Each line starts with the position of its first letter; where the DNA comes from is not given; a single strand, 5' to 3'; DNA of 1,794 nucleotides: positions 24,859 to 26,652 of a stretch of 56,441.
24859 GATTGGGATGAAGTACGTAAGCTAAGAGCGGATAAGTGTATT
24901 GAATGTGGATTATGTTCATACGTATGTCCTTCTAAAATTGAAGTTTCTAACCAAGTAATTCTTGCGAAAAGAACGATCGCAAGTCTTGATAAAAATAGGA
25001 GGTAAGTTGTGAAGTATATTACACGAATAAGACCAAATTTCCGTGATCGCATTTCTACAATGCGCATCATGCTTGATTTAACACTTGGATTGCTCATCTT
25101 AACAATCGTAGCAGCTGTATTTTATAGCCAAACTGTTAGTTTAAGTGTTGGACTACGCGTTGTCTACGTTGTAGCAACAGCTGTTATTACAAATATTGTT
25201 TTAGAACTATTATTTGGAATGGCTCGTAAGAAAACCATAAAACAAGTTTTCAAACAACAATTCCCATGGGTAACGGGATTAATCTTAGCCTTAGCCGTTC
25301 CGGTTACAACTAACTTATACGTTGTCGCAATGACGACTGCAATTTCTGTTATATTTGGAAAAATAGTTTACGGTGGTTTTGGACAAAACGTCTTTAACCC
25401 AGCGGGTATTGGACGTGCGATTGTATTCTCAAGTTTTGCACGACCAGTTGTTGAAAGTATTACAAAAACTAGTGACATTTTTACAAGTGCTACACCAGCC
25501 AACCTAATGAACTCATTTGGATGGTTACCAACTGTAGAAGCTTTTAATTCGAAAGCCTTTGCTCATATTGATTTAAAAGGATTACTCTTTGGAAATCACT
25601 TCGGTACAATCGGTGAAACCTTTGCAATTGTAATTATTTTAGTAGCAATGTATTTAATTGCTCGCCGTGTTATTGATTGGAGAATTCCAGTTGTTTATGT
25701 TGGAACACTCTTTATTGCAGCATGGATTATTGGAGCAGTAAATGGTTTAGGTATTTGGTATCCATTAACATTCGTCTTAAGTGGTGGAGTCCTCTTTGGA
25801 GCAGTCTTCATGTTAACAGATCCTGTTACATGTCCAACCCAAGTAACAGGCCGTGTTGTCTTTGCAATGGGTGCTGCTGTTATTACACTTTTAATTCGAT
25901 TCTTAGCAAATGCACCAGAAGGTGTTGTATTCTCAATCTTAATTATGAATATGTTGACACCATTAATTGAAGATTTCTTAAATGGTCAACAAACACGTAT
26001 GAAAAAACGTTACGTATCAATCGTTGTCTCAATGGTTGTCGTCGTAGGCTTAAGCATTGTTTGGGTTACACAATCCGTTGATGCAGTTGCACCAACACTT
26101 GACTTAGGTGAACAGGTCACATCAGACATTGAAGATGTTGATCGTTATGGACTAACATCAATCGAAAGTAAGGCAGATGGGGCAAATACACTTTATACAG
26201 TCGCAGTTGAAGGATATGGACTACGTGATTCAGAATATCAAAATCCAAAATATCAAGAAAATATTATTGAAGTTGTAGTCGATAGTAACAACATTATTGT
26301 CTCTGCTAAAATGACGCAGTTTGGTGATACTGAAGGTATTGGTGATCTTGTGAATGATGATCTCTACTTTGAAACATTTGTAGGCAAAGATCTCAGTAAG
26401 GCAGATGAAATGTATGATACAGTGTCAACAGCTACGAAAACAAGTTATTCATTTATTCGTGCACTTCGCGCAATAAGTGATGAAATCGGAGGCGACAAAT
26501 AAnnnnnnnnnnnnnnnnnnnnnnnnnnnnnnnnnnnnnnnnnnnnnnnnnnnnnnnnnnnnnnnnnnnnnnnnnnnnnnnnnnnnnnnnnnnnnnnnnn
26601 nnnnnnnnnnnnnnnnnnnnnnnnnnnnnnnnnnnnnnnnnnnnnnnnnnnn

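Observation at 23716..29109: Re-wired Rnf operon: three extracytoplasmic FMN-binding modules, a Cys-rich micro-protein and a minimal RnfB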

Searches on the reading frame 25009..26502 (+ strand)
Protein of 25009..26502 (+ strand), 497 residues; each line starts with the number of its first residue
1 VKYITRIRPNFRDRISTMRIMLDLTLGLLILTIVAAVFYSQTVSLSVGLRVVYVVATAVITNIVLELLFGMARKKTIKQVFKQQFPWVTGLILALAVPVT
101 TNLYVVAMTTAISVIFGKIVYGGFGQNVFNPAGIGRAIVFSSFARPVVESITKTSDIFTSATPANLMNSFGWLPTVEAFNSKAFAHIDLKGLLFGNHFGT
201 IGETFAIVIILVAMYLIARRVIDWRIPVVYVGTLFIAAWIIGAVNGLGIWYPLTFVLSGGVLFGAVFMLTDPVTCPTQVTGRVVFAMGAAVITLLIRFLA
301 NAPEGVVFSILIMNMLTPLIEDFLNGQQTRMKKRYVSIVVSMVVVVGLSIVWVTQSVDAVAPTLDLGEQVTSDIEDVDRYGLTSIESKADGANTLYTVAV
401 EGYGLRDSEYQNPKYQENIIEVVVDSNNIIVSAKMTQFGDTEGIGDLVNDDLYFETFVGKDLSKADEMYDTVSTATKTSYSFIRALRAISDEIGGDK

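Call 3: search_protein_families(library=pfam, proteins=[window:25009-26502:+], max_evalue=0.1)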
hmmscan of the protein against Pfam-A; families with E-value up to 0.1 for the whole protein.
window:25009-26502:+ (497 aa): 3 families
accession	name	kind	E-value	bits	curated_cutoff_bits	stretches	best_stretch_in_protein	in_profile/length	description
PF03116.20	NQR2_RnfD_RnfE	-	2.8e-74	250.6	27.7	1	7-325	4-291/296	NQR2, RnfD, RnfE family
PF04205.19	FMN_bind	-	4.8e-05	24.4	22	1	421-488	9-74/77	FMN-binding domain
PF19401.4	DUF5976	-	0.03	14.7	25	1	315-353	1-38/50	Family of unknown function (DUF5976)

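Call 4: search_protein_families(library=ncbifam, proteins=[window:25009-26502:+], max_evalue=0.1)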
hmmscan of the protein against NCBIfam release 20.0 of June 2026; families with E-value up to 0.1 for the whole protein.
window:25009-26502:+ (497 aa): 7 families
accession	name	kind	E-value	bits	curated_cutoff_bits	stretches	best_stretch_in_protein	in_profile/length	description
TIGR01946.1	rnfD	subfamily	3.4e-57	194.3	207.05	1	9-325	2-321/327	RnfABCDGE type electron transport complex subunit D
NF003756.0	PRK05349.1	equivalog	2.2e-41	142.1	414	1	51-334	121-400/406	NADH:ubiquinone reductase (Na(+)-transporting) subunit B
NF002011.0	PRK00816.1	equivalog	1e-38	133.3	415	2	203-325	221-343/352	electron transport complex subunit RsxD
TIGR01937.1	nqrB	equivalog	2.6e-33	115.5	349.9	1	47-324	116-405/413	NADH:ubiquinone reductase (Na(+)-transporting) subunit B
NF041838.1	rnfD_Methano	equivalog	1.5e-28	100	400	2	188-322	147-278/285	Rnf electron transport complex subunit RnfD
NF002181.0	PRK01024.1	equivalog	3.4e-27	95.3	792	2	189-326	346-496/503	Na(+)-transporting NADH-quinone reductase subunit B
NF045876.1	RnfG_DVU2794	exception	0.013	15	205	1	426-488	107-174/190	RnfABCDGE type electron transport complex subunit G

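Call 7: find_homologous_proteins(query=window:25009-26502:+)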
Query window:25009-26502:+ (497 aa): 637 proteins with E <= 0.001 among 8000 candidates; the best 120 are listed.
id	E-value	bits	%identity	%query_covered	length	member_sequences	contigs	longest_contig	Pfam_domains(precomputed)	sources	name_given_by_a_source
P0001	0.0e+0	1068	100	100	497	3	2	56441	PF03116.21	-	-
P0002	8.0e-246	834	63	99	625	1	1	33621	PF04205.20,PF03116.21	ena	-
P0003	2.4e-230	783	69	100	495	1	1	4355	PF04205.20,PF03116.21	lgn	-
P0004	1.3e-227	774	69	100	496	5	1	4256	PF03116.21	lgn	-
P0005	5.3e-224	762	70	99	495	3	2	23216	PF04205.20,PF03116.21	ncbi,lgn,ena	-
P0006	9.5e-222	755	67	99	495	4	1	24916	PF04205.20,PF03116.21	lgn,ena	-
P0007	4.2e-219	746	67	99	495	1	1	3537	PF04205.20,PF03116.21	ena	-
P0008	5.4e-217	739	65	99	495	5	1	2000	PF04205.20,PF03116.21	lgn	-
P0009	1.5e-216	738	66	99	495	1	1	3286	PF04205.20,PF03116.21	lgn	-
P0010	8.7e-212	722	65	99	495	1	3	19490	PF04205.20,PF03116.21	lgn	-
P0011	6.8e-209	713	64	99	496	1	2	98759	PF04205.20,PF03116.21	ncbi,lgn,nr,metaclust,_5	ncbi:MAG: RnfABCDGE type electron transport complex subunit D [Erysipelothrix sp.]|nr:RnfABCDGE type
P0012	2.1e-207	708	63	99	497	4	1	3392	PF03116.21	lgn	-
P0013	1.1e-206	705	63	99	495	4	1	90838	PF03116.21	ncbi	-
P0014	4.0e-205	700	63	99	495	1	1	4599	PF04205.20,PF03116.21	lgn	-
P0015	4.7e-204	697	62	99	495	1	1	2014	PF04205.20,PF03116.21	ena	-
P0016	6.8e-204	696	62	99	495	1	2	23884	PF04205.20,PF03116.21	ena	-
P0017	7.7e-203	693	61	99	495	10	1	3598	PF04205.20,PF03116.21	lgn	-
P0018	1.0e-201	689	63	99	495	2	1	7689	PF04205.20,PF03116.21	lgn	-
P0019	6.2e-195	667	60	99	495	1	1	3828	PF04205.20,PF03116.21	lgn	-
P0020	1.9e-122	428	44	99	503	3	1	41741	PF04205.20,PF03116.21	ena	-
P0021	2.6e-112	394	42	99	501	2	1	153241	PF04205.20,PF03116.21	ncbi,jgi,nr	ncbi:MAG: RnfABCDGE type electron transport complex subunit D [Erysipelotrichaceae bacterium]|jgi:Rn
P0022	5.9e-110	386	43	97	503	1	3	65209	PF04205.20,PF03116.21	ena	-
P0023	8.1e-110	386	42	98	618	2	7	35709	PF04205.20,PF03116.21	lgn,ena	-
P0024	5.0e-108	380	41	99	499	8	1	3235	PF04205.20,PF03116.21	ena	-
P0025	5.3e-108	380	41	99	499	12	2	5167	PF04205.20,PF03116.21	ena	-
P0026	3.9e-107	377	42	97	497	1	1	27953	PF03116.21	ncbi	-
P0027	7.1e-106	373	40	99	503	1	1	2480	PF04205.20,PF03116.21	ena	-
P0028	2.2e-104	368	41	98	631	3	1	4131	PF04205.20,PF03116.21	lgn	-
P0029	1.0e-102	363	39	99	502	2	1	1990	PF04205.20,PF03116.21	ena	-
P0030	6.3e-100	353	41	98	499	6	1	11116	PF04205.20,PF03116.21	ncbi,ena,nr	ncbi:MAG: NADH:ubiquinone oxidoreductase subunit RnfD [Firmicutes bacterium HGW-Firmicutes-10]|nr:MA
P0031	7.3e-99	350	43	99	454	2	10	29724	PF04205.20,PF03116.21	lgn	-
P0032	2.1e-98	348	39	98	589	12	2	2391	PF04205.20,PF03116.21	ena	-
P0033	4.8e-97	344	40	97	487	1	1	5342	PF04205.20,PF03116.21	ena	-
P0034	1.3e-95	339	40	98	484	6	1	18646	PF04205.20,PF03116.21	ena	-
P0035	2.3e-95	338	38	99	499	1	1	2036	PF04205.20,PF03116.21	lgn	-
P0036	2.9e-95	338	40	98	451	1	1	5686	PF04205.20,PF03116.21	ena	-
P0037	1.9e-94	335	39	100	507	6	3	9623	PF04205.20,PF03116.21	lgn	-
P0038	2.0e-94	335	38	100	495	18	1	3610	PF04205.20,PF03116.21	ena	-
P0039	2.3e-94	335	40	96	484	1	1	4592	PF04205.20,PF03116.21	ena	-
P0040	4.4e-94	334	41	98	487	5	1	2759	PF04205.20,PF03116.21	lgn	-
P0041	8.4e-94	333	39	100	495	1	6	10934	PF04205.20,PF03116.21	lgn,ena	-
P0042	9.9e-94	333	39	98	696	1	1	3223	PF04205.20,PF03116.21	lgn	-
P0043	1.1e-93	333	38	100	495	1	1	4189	PF04205.20,PF03116.21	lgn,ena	-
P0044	1.3e-93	333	38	100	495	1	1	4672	PF04205.20,PF03116.21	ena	-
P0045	3.1e-93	331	38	100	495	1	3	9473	PF04205.20,PF03116.21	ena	-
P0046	3.6e-93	331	39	100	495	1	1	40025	PF04205.20,PF03116.21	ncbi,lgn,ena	-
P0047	5.6e-93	330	38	100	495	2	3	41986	PF04205.20,PF03116.21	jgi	jgi:Na+-translocating ferredoxin:NAD+ oxidoreductase subunit D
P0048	6.2e-93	330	37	100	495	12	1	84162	PF04205.20,PF03116.21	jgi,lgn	jgi:electron transport complex protein RnfD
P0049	7.0e-93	330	36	99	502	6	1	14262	PF03116.21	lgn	-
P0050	7.2e-93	330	37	98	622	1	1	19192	PF03116.21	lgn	-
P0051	1.5e-92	329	37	99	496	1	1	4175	PF04205.20,PF03116.21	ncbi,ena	-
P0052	1.5e-92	329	38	100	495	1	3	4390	PF04205.20,PF03116.21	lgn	-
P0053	4.0e-92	328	34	98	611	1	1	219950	PF04205.20,PF03116.21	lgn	-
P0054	4.5e-92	328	39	100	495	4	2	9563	PF04205.20,PF03116.21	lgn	-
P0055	8.3e-92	327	38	98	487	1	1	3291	PF04205.20,PF03116.21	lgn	-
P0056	9.0e-92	327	39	98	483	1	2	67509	PF04205.20,PF03116.21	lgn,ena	-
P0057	1.2e-91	326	36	99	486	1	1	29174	PF04205.20,PF03116.21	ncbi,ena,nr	ncbi:MAG TPA: RnfABCDGE type electron transport complex subunit D [Proteiniclasticum sp.]|nr:RnfABCD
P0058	1.3e-91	326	36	99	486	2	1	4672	PF04205.20,PF03116.21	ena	-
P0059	1.5e-91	326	36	98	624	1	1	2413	PF04205.20,PF03116.21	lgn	-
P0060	3.7e-91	325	37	98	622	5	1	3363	PF04205.20,PF03116.21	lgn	-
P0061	4.7e-91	324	36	99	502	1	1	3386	PF03116.21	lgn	-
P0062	1.2e-90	323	36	99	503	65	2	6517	PF04205.20,PF03116.21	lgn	-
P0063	1.2e-90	323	38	98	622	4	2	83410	PF04205.20,PF03116.21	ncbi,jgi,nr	ncbi:MAG: RnfABCDGE type electron transport complex subunit D [Erysipelotrichaceae bacterium]|nr:Rnf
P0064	1.2e-90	323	37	98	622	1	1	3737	PF04205.20,PF03116.21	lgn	-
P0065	2.1e-90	322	38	100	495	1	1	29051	PF04205.20,PF03116.21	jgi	jgi:Na+-translocating ferredoxin:NAD+ oxidoreductase subunit D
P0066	2.2e-90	322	38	96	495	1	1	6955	PF04205.20,PF03116.21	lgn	-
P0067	2.3e-90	322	38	98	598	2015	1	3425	PF04205.20,PF03116.21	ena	-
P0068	2.8e-90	322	39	99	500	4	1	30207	PF03116.21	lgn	-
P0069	2.9e-90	322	37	99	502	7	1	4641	PF03116.21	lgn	-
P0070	3.7e-90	321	38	100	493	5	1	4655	PF04205.20,PF03116.21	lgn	-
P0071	6.3e-90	320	37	97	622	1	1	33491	PF04205.20,PF03116.21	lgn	-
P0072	8.5e-90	320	41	96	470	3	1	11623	PF04205.20,PF03116.21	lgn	-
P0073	1.7e-89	319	38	100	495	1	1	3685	PF04205.20,PF03116.21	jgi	-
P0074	1.8e-89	319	38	94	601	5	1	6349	PF04205.20,PF03116.21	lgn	-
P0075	2.8e-89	318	41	98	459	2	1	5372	PF04205.20,PF03116.21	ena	-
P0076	3.1e-89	318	37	99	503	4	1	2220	PF03116.21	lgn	-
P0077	4.3e-89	318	45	72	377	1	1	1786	PF03116.21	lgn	-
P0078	5.9e-89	317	38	99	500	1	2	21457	PF04205.20,PF03116.21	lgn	-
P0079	1.6e-88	316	38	99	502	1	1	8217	PF03116.21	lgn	-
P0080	8.5e-88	313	45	72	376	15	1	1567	PF03116.21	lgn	-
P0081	3.8e-87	311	36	100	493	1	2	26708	PF04205.20,PF03116.21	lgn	-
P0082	4.6e-87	311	38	98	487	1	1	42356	PF04205.20,PF03116.21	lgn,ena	-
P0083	4.8e-87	311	38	99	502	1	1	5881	PF03116.21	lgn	-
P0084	6.6e-87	310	38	93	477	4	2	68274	PF04205.20,PF03116.21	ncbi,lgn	-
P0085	1.2e-86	310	41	73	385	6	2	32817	PF03116.21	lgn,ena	-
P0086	1.5e-86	309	43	74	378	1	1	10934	PF03116.21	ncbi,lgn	-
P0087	2.6e-86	309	39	98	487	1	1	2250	PF04205.20,PF03116.21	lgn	-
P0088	7.5e-86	307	38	99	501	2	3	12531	PF04205.20,PF03116.21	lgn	-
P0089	2.3e-85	305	37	99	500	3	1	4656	PF03116.21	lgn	-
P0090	6.7e-85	304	41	75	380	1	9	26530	PF03116.21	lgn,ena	-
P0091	1.1e-84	303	37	99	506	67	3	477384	PF03116.21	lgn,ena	-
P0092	5.0e-84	301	42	73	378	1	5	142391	PF03116.21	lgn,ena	-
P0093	6.3e-84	301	42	73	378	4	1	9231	PF03116.21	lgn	-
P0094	6.7e-84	301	42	73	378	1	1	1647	PF03116.21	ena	-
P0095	9.2e-84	300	35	99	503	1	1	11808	PF03116.21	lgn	-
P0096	1.2e-83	300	41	73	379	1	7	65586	PF03116.21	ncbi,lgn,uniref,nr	ncbi:RnfABCDGE type electron transport complex subunit D [Floccifex sp.]|uniref:RnfABCDGE type elect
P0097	1.4e-83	299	42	73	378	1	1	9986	PF03116.21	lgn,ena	-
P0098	1.6e-83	299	44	73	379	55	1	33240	PF03116.21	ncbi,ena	-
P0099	1.7e-83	299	43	69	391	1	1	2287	PF03116.21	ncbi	-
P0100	2.4e-83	299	42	73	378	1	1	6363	PF03116.21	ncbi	ncbi:MAG: RnfABCDGE type electron transport complex subunit D [Floccifex sp.]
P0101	2.6e-83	299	42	73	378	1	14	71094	PF03116.21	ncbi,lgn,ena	-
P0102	3.0e-83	298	42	72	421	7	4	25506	PF03116.21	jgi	jgi:electron transport complex protein RnfD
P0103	4.5e-83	298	42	70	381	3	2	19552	PF03116.21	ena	-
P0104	1.6e-82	296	41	73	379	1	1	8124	PF03116.21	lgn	-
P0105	2.0e-82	296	46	67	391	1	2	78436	PF03116.21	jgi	jgi:electron transport complex protein RnfD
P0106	3.5e-82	295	38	100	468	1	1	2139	PF04205.20,PF03116.21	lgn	-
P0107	5.5e-82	294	41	75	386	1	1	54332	PF03116.21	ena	-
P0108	8.9e-82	294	42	73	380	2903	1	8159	PF03116.21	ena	-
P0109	1.3e-81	293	42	70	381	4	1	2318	PF03116.21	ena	-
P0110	1.9e-81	292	41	74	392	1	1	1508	PF03116.21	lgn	-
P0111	5.3e-81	291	46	68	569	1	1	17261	PF04205.20,PF03116.21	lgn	-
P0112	5.9e-81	291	43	70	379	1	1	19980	PF03116.21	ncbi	-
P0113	9.4e-81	290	37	99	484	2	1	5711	PF04205.20,PF03116.21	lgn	-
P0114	2.0e-80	289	36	94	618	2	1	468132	PF04205.20,PF03116.21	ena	-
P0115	3.2e-80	288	41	72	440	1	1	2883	PF03116.21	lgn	-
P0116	3.7e-80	288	42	72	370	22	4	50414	PF03116.21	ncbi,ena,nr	ncbi:MAG: RnfABCDGE type electron transport complex subunit D [Erysipelotrichaceae bacterium]|nr:Rnf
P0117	4.8e-80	288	40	70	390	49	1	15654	PF03116.21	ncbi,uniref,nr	ncbi:RnfABCDGE type electron transport complex subunit D [Dubosiella newyorkensis]|uniref:RnfABCDGE 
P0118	5.8e-80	288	41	84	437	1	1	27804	PF03116.21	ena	-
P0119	6.0e-80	288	41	84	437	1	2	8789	PF03116.21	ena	-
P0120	9.2e-80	287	43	70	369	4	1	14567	PF03116.21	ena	-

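Call 8: find_related_loci(query=window:25009-26502:+, collection=genome_contigs, flank=8000)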
Query window:25009-26502:+ (497 aa) in genome_contigs; peptide patterns used: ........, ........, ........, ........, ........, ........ (x = any residue, [..] = any of these).
212 stretches matched a pattern; 99 encode a relative of the query (tblastn E <= 1e-3); the best 80 are kept; 80 distinct loci.
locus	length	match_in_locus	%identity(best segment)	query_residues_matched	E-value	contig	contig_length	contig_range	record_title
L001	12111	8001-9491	69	1-497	0e+0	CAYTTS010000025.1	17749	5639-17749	MAG TPA_asm: uncultured Erysipelothrix sp. isolate SRP294416_co2_707 genome assembly, contig: NODE_3501_length_17749_cov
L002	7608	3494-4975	66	1-494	0e+0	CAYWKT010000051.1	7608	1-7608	MAG TPA_asm: uncultured Erysipelothrix sp. isolate SRP294416_co2_439 genome assembly, contig: NODE_16169_length_7608_cov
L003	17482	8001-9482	64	1-493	0e+0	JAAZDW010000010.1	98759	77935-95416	MAG: Erysipelothrix sp. isolate AS09scLD_238 46375_AS09, whole genome shotgun sequence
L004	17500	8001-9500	42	1-494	6e-117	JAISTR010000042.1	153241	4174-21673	MAG: Erysipelotrichaceae bacterium isolate Md513_bin22 k119_893677, whole genome shotgun sequence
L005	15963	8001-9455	42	1-483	8e-115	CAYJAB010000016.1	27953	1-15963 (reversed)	MAG TPA_asm: uncultured Erysipelotrichaceae bacterium isolate ERP123703_co1_164 genome assembly, contig: NODE_1689_lengt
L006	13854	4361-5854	42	1-494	1e-114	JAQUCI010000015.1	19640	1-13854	MAG: Erysipelotrichaceae bacterium isolate STCSWMC_127 NODE_6913_length_19640_cov_4.770358_ST_CSWMC, whole genome shotgu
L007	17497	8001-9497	42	1-488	7e-112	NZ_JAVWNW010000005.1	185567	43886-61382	MAG: Anaerorhabdus sp. isolate CGS3Y1-bin16 NODE_43_length_185567_cov_100.895522, whole genome shotgun sequence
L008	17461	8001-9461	43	1-494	2e-111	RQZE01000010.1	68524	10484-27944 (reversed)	Erysipelotrichaceae bacterium OH741_COT-311 scaffold_9, whole genome shotgun sequence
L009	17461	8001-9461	42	1-494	4e-111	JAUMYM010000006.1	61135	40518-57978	MAG: Erysipelotrichaceae bacterium isolate S17M_Sa_23 NODE_255_length_61135_cov_9.960494, whole genome shotgun sequence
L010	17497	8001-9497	41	1-488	4e-110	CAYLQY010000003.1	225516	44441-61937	MAG TPA_asm: uncultured Erysipelotrichaceae bacterium isolate SRP242652_co2_199 genome assembly, contig: NODE_42_length_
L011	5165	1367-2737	42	1-479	2e-109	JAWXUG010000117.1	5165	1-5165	MAG: Erysipelotrichaceae bacterium isolate FM_43_G121_V NODE_6228_length_5166_cov_1.337364, whole genome shotgun sequenc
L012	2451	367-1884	40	1-497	7e-106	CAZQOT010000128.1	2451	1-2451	MAG TPA_asm: uncultured Muribaculaceae bacterium isolate SRP192927_co2_36 genome assembly, contig: NODE_117129_length_24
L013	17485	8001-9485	38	1-497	2e-100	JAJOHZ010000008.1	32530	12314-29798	MAG: Erysipelotrichaceae bacterium isolate S1C1392 S1CNODE_146_length_32530_cov_3.033855, whole genome shotgun sequence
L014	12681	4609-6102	41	1-494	1e-110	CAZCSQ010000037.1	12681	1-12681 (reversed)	MAG TPA_asm: uncultured Erysipelotrichaceae bacterium isolate SRP192927_co2_512 genome assembly, contig: NODE_8986_lengt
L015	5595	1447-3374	37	1-494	4e-99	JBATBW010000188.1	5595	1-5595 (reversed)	MAG: Erysipelotrichaceae bacterium isolate MFD10536_ilm_asm_bin16 k127_25541, whole genome shotgun sequence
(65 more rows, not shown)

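Call 21: find_encoding_contigs(protein=window:25009-26502:+, flank=10000, max_places=3)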
Protein window:25009-26502:+ (497 aa): 2 contigs read that carry it; 2 places shown.
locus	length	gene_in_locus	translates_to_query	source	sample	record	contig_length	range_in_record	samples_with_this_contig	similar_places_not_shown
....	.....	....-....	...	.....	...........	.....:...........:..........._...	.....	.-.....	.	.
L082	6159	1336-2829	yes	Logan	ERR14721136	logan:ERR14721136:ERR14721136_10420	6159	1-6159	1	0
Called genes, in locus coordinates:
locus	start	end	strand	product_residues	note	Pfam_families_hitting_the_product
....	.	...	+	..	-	?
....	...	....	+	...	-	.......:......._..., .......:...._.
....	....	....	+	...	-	-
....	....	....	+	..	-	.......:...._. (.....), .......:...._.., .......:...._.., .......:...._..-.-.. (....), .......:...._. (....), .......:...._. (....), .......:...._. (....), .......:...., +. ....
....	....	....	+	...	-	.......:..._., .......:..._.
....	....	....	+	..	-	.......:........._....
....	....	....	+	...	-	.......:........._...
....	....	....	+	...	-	-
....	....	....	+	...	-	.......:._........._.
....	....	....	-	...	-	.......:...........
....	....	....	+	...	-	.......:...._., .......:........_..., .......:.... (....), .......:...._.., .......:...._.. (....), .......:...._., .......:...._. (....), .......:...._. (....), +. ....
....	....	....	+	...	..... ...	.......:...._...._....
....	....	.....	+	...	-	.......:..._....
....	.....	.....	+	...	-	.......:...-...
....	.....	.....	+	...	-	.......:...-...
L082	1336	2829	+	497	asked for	PF03116:NQR2_RnfD_RnfE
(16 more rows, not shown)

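Call 24: find_encoding_contigs(protein=P0011, flank=10000, max_places=1)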
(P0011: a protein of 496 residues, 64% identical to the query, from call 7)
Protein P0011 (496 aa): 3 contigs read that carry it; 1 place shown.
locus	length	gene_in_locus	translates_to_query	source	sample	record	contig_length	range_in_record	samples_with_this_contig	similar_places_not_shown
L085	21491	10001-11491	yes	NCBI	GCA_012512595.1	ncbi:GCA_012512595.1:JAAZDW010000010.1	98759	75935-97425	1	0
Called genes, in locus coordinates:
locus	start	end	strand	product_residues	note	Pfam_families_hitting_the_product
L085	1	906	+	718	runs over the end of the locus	PF09371:Tex_N, PF22706:Tex_central_region, PF14639:YqgF, PF16921:Tex_YqgF, PF14635:HHH_7 (weak), PF12836:HHH_3, PF17674:HHH_9, PF00575:S1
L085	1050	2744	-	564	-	PF00587:tRNA-synt_2b, PF04073:tRNA_edit, PF03129:HGTP_anticodon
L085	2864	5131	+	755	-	PF13306:LRR_5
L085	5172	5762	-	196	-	-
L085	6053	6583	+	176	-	PF05198:IF3_N, PF00707:IF3_C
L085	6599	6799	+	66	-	PF01632:Ribosomal_L35p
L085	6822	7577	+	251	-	PF00453:Ribosomal_L20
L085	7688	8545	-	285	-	PF00149:Metallophos, PF12850:Metallophos_2 (faint)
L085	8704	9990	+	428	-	PF13375:RnfC_N, PF01512:Complex1_51K, PF13187:Fer4_9 (faint), PF13183:Fer4_8 (faint), PF12838:Fer4_7, PF13237:Fer4_10 (weak), PF13534:Fer4_17 (weak), PF14697:Fer4_21 (weak), +2 more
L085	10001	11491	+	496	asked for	PF03116:NQR2_RnfD_RnfE, PF04205:FMN_bind (faint)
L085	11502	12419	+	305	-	PF04205:FMN_bind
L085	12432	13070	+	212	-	PF02508:Rnf-Nqr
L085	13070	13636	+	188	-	PF02508:Rnf-Nqr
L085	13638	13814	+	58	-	-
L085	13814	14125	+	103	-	PF04060:FeS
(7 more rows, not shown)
